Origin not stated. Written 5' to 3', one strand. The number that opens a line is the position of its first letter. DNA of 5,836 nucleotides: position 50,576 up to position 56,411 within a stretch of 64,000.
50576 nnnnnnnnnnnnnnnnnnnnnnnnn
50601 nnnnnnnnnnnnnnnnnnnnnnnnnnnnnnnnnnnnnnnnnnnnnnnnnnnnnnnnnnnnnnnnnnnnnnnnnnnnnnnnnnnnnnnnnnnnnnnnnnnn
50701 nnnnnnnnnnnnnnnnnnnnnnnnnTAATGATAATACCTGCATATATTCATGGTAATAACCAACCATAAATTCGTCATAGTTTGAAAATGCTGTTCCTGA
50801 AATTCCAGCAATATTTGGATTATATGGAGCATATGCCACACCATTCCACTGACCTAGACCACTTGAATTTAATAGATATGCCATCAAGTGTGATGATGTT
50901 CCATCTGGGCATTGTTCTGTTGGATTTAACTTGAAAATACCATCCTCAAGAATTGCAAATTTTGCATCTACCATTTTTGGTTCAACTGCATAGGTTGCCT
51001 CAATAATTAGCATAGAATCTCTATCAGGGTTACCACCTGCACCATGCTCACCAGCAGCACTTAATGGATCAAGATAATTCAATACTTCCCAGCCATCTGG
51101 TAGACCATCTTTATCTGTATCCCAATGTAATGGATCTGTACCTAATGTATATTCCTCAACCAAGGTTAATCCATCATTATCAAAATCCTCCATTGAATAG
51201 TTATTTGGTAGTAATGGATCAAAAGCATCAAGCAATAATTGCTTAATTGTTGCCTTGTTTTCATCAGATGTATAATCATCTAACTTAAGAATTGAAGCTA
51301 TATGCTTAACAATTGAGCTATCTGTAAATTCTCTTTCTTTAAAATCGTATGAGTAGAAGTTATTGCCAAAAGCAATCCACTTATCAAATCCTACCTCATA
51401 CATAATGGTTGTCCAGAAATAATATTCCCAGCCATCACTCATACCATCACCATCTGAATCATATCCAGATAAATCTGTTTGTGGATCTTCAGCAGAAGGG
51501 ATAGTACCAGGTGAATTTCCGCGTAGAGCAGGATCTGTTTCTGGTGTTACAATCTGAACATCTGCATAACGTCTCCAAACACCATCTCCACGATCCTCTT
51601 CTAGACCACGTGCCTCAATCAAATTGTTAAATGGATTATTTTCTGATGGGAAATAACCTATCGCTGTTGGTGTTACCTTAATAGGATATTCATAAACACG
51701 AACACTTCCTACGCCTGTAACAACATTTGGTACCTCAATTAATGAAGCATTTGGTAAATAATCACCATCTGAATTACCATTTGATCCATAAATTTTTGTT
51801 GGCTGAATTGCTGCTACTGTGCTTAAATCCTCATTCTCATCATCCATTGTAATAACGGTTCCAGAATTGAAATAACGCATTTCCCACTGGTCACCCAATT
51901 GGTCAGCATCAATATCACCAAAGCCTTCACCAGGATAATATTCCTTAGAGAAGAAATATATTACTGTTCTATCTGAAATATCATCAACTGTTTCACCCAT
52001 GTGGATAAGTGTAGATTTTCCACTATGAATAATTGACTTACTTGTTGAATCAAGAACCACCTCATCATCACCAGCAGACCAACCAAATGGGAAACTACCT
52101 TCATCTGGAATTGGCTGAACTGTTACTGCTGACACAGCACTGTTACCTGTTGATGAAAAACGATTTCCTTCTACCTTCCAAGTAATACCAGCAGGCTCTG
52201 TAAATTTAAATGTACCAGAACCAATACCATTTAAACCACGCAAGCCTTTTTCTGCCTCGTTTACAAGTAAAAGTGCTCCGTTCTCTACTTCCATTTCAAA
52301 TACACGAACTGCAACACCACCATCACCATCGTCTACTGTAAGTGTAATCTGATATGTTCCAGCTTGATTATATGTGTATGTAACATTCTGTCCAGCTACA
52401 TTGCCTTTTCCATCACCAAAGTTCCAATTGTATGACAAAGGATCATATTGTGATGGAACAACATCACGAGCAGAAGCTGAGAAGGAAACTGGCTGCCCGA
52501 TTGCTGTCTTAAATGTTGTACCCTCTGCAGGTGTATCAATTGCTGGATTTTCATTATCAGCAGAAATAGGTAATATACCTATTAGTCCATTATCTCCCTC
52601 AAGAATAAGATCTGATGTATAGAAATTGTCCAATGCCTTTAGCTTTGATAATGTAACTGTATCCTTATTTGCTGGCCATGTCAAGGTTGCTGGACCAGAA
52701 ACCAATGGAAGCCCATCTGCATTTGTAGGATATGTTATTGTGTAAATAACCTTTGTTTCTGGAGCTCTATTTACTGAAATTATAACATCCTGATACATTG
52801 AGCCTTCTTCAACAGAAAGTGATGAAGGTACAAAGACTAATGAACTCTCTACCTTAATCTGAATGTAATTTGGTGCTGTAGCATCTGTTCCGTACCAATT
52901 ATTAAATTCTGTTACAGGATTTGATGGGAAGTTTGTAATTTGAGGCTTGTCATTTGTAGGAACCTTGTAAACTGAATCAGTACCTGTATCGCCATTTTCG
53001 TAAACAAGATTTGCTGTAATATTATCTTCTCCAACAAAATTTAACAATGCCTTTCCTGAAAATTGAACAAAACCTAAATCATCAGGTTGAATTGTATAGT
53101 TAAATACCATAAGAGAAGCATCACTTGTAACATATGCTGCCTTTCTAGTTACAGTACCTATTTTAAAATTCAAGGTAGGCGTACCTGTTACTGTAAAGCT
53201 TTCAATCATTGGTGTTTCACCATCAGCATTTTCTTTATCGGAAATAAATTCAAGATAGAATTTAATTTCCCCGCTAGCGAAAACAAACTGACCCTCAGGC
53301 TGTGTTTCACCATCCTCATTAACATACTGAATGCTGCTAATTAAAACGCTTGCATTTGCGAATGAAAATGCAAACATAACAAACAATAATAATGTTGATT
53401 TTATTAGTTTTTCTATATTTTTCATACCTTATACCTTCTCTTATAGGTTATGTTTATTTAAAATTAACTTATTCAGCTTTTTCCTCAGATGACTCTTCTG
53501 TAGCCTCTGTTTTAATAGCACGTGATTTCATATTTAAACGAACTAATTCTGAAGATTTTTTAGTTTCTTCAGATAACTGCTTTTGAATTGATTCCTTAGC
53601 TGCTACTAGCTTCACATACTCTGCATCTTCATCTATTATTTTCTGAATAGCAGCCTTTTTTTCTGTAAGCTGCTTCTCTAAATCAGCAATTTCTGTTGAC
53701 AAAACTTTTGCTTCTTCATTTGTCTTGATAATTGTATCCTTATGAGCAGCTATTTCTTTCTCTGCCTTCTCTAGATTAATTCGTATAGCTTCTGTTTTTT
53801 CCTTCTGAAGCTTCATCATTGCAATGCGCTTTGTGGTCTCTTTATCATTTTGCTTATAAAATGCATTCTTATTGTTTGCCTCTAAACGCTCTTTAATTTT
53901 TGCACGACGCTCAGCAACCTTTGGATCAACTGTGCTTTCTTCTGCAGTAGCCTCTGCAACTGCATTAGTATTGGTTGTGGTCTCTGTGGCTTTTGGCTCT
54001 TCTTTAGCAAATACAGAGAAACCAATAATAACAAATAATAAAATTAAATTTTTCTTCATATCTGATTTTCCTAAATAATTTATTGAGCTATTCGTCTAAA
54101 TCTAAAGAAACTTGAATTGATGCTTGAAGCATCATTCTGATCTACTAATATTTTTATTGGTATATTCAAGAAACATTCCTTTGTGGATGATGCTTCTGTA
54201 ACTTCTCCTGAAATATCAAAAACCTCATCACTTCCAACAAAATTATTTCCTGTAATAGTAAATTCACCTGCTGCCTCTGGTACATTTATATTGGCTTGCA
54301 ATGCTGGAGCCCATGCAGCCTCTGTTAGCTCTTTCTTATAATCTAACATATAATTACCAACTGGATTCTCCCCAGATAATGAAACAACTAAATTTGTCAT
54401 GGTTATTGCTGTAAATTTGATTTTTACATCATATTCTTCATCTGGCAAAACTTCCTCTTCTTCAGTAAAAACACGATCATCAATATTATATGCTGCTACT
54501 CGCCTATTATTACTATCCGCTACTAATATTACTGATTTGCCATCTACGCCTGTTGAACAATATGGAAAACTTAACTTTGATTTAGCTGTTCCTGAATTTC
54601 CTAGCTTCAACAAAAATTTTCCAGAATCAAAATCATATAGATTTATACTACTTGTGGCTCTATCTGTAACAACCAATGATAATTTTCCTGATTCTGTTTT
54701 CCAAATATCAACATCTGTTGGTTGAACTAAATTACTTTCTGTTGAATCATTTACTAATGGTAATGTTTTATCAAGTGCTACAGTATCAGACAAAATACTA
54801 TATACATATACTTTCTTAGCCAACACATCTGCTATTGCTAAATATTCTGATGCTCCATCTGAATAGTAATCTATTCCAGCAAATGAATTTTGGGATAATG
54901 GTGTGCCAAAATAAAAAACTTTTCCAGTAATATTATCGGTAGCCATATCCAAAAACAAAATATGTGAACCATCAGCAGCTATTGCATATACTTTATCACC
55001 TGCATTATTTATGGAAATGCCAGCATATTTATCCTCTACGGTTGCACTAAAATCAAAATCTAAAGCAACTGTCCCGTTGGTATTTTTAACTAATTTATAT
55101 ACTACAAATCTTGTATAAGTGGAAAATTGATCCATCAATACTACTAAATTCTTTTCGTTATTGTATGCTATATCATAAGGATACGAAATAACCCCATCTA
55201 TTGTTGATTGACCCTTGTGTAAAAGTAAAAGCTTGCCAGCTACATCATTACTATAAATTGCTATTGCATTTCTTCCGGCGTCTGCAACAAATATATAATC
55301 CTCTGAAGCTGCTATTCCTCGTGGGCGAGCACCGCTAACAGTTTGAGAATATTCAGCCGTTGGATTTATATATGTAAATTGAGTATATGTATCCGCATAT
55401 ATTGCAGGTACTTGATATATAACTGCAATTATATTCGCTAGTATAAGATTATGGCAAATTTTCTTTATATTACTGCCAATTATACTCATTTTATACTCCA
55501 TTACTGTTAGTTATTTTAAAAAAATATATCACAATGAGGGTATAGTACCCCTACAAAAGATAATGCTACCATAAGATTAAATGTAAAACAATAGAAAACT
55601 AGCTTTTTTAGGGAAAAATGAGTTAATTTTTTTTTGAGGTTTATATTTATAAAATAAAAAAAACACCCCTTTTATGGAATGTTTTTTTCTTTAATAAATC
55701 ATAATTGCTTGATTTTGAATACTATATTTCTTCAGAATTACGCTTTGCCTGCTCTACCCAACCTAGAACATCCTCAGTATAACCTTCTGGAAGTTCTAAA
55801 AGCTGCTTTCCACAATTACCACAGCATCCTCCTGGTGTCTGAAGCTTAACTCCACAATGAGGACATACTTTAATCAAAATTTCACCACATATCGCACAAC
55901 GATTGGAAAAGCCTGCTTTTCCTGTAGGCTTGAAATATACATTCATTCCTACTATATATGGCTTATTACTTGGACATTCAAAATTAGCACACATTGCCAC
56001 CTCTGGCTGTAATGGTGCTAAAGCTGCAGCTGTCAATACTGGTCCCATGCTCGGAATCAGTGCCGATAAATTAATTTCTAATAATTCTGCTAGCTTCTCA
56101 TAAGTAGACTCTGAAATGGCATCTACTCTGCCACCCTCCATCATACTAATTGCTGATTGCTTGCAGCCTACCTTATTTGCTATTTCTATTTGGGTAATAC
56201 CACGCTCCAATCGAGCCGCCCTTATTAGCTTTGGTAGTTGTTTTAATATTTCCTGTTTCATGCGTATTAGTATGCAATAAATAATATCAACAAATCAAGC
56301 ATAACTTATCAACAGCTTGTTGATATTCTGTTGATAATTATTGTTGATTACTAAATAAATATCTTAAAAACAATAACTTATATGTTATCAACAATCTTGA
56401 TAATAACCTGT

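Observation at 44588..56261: Surface-protein cluster: 2945-aa giant PKD/LamG/TSP3-repeat protein with lipoprotein, secreted coiled-coil protein, NHL beta-propeller and XRE/zinc-ribbon regulator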

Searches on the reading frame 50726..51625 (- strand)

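Call 15: search_protein_families(library=pfam, proteins=[window:50726-51625:-], max_evalue=1)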
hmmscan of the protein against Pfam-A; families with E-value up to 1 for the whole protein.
window:50726-51625:- (300 aa): 2 families
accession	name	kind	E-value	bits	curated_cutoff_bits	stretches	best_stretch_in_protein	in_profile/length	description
PF18884.5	TSP3_bac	-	2.5e-09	37.2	25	3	56-67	1-12/22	Bacterial TSP3 repeat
PF03495.19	Binary_toxB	-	0.18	12.5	25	1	169-184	2-17/78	Clostridial binary toxin B/anthrax toxin PA Ca-binding domain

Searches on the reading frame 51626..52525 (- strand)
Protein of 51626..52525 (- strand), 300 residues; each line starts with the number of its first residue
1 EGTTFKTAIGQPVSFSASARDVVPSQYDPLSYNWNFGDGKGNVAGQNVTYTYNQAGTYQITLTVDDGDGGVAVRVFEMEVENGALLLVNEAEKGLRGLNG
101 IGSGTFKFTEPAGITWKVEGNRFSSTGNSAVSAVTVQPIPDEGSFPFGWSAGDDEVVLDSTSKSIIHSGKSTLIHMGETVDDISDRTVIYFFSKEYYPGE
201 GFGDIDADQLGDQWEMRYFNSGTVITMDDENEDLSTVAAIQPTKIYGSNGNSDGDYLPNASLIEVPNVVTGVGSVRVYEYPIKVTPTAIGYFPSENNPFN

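Call 15: search_protein_families(library=pfam, proteins=[window:51626-52525:-], max_evalue=1)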
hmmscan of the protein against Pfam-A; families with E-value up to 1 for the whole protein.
window:51626-52525:- (300 aa): 7 families
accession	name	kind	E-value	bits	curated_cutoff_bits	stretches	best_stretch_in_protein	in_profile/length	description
PF18911.6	PKD_4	-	1.1e-17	64.3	27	1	7-78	14-83/85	PKD domain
PF00801.26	PKD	-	3.3e-14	53.1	23.5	1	9-73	13-74/80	PKD domain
PF17963.7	Big_9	-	3e-05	25.2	23.6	1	3-73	9-83/89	Bacterial Ig domain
PF22352.2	K319L-like_PKD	-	0.018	15.5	27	1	26-69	25-73/84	K319L-like, PKD domain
PF05345.18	He_PIG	-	0.067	14.1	24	1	38-80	56-95/96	Putative Ig domain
PF16820.11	PKD_3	-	0.076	13.3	26.3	1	31-65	34-67/68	PKD-like domain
PF07495.19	Y_Y_Y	-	0.087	13.2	26.6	1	40-69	27-51/65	Y_Y_Y domain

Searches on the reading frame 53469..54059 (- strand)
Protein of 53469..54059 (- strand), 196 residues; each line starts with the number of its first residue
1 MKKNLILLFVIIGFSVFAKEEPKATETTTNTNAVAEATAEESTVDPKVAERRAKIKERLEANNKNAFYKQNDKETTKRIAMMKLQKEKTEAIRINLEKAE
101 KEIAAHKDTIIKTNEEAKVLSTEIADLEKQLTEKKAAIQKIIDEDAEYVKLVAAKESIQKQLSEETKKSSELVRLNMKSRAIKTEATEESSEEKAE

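Call 5: search_protein_families(library=pfam, proteins=[window:53469-54059:-], max_evalue=0.1)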
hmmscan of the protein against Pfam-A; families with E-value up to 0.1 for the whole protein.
window:53469-54059:- (196 aa): 0 families

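Call 6: search_protein_families(library=ncbifam, proteins=[window:53469-54059:-], max_evalue=0.1)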
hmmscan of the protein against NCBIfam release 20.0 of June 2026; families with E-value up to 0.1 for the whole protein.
window:53469-54059:- (196 aa): 0 families

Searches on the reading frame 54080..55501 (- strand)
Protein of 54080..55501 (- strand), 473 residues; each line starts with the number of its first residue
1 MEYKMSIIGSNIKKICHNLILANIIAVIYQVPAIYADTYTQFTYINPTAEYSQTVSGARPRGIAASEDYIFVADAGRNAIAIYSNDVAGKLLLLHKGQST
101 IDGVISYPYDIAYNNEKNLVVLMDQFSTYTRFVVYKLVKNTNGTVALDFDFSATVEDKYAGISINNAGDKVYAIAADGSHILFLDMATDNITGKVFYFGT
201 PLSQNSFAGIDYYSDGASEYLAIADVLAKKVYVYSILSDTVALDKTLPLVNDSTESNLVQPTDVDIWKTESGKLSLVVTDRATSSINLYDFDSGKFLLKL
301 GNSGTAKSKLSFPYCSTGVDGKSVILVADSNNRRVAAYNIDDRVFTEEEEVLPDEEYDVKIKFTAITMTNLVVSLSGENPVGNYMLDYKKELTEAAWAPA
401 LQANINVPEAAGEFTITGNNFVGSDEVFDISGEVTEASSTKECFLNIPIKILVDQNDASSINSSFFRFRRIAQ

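Call 5: search_protein_families(library=pfam, proteins=[window:54080-55501:-], max_evalue=0.1)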
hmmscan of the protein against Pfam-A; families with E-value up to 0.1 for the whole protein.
window:54080-55501:- (473 aa): 3 families
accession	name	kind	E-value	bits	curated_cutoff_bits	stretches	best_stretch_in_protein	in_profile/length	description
PF01436.27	NHL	-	0.0001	22.6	20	0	59-83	3-28/28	NHL repeat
PF10282.15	Lactonase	-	0.02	14.6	21.7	0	41-129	226-314/344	Lactonase, 7-bladed beta-propeller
PF06523.16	DUF1106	-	0.04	14.4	27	0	315-363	42-89/91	Protein of unknown function (DUF1106)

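Call 6: search_protein_families(library=ncbifam, proteins=[window:54080-55501:-], max_evalue=0.1)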
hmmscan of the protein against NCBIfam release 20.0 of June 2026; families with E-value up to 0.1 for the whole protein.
window:54080-55501:- (473 aa): 3 families
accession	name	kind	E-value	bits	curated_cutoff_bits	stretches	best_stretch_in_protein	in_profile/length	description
NF035926.1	scyF_NHL_VPEP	equivalog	2.9e-06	26.7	350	1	162-347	107-282/376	scytonemin biosynthesis PEP-CTERM protein ScyF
TIGR03866.1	PQQ_ABC_repeats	subfamily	0.031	13.4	287.3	0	53-86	36-71/310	PQQ-dependent catabolism-associated beta-propeller protein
TIGR04183.1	Por_Secre_tail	domain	0.043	13.8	23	0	256-309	15-68/72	T9SS type A sorting domain-containing protein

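Call 11: list_cluster_members(proteins=[P0001, P0012, P0013, window:54080-55501:-, window:43637-44467:-, window:53469-54059:-, window:55722-56261:-])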
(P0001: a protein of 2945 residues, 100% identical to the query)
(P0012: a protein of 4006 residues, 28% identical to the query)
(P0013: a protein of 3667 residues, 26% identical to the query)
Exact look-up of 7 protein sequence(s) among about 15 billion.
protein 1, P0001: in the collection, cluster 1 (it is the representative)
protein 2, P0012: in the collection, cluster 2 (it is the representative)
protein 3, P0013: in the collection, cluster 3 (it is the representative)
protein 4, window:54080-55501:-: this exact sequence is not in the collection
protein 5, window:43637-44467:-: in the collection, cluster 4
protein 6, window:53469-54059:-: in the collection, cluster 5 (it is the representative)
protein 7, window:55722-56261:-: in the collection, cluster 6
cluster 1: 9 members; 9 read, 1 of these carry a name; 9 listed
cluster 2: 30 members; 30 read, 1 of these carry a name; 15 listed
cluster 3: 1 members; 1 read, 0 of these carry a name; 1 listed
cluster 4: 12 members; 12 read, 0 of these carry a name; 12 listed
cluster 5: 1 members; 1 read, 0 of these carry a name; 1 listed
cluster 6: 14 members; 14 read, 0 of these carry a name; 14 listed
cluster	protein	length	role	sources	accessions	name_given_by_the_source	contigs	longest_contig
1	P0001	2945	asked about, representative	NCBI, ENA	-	-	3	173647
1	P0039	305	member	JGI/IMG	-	hypothetical protein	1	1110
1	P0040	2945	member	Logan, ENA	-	-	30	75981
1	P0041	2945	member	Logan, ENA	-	-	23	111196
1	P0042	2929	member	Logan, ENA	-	-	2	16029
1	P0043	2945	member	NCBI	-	-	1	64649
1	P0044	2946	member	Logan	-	-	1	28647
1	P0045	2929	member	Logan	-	-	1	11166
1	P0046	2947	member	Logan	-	-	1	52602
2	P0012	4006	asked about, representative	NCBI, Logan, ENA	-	-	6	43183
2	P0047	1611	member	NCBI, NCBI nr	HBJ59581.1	MAG TPA: hypothetical protein DDY72_03815, partial [Verrucomicrobia bacterium] | hypothetical protein [Verrucomicrobiota bacterium]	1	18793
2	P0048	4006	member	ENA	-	-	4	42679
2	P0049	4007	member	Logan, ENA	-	-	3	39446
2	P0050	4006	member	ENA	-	-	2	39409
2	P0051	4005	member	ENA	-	-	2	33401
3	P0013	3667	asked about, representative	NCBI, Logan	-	-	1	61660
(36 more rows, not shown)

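Call 30: search_solved_structures(query=window:54080-55501:-, max_evalue=1)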
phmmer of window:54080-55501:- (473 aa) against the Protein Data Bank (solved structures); distinct sequences matched with E-value up to 1: 7.
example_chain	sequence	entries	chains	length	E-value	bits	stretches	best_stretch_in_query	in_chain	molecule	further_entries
6d69_A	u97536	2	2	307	6.4e-13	51.7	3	277-341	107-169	NHL Repeat Region of D. melanogaster Thin | Thin, isoform D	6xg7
7qrx_A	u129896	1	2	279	2.8e-10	43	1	275-344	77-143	E3 ubiquitin-protein ligase TRIM71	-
9jur_A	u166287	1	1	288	2.9e-10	43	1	275-344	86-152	E3 ubiquitin-protein ligase TRIM71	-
8j72_A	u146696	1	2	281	4e-10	42.5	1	275-344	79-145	E3 ubiquitin-protein ligase TRIM71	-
6fpt_A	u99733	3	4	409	2.1e-08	36.8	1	275-342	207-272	E3 ubiquitin-protein ligase TRIM71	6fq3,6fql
7qrw_A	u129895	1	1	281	8.6e-08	34.8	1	272-339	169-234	Isoform 4 of Tripartite motif-containing protein 3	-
3fvz_A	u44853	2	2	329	0.33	13.1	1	253-348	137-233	Peptidyl-glycine alpha-amidating monooxygenase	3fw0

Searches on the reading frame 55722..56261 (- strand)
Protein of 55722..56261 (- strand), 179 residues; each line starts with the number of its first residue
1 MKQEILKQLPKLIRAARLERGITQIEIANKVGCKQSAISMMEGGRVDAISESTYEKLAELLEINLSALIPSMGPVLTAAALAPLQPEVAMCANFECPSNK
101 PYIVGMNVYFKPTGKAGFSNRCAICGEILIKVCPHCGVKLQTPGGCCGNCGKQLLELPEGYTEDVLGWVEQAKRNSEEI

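Call 5: search_protein_families(library=pfam, proteins=[window:55722-56261:-], max_evalue=0.1)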
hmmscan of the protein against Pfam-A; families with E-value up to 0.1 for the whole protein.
window:55722-56261:- (179 aa): 8 families
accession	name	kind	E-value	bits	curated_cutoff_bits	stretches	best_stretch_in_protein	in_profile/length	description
PF01381.28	HTH_3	-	3.4e-10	40.2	23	1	13-66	1-53/55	Helix-turn-helix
PF13560.12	HTH_31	-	4.3e-08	33.8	27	1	12-62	5-55/64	Helix-turn-helix domain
PF12844.13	HTH_19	-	1.3e-07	31.8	30.2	1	11-69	2-59/64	Helix-turn-helix domain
PF13413.12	HTH_25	-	0.00039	20.6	24.6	1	13-54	2-43/62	Helix-turn-helix domain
PF13744.12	HTH_37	-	0.00063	19.9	27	1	8-52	18-62/80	Helix-turn-helix domain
PF18912.6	DZR_2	-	0.002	18.3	27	1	118-155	6-47/56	Double zinc ribbon domain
PF12773.13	DZR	-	0.013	16.1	27.3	1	120-151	13-45/45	Double zinc ribbon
PF13443.12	HTH_26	-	0.04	14.6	22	1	18-66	7-55/63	Cro/C1-type HTH DNA-binding domain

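Call 6: search_protein_families(library=ncbifam, proteins=[window:55722-56261:-], max_evalue=0.1)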
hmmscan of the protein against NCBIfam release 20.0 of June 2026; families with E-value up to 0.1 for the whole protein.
window:55722-56261:- (179 aa): 11 families
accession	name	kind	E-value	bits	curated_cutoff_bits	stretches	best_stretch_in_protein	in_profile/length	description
NF047948.1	male_kill_WMK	equivalog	1.4e-08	34.5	300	1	3-71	157-224/300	WO male-killing family protein Wmk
TIGR00270.2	TIGR00270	equivalog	6.4e-06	26.1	110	1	2-66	69-132/159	multiprotein bridging factor aMBF1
TIGR03070.1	couple_hipB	subfamily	1.7e-05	24.6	71.65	1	7-45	1-39/58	type II toxin-antitoxin system Y4mF family antitoxin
NF007271.0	PRK09726.1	equivalog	3e-05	23.9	79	1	7-65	11-68/88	type II toxin-antitoxin system antitoxin HipB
NF007408.0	PRK09943.1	equivalog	0.0004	20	211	1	11-68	10-66/185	HTH-type transcriptional regulator PuuR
NF006015.0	PRK08154.1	subfamily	0.0009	18.5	204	1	2-71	24-92/314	anaerobic benzoate catabolism transcriptional regulator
NF041951.1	phage_RstR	subfamily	0.0013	19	80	1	12-69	6-62/108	RstR family transcriptional repressor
TIGR02850.1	spore_sigG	equivalog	0.044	13.2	457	1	6-48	207-249/254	RNA polymerase sporulation sigma factor SigG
NF006071.0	PRK08215.1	equivalog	0.051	13.2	372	1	7-47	211-251/258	RNA polymerase sporulation sigma factor SigG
NF003055.0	PRK03975.1-2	equivalog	0.052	13.3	122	1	19-45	22-48/140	putative transcriptional regulator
NF041677.1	trans_regClgR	equivalog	0.089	12.9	170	0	11-77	11-76/113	transcriptional regulator ClgR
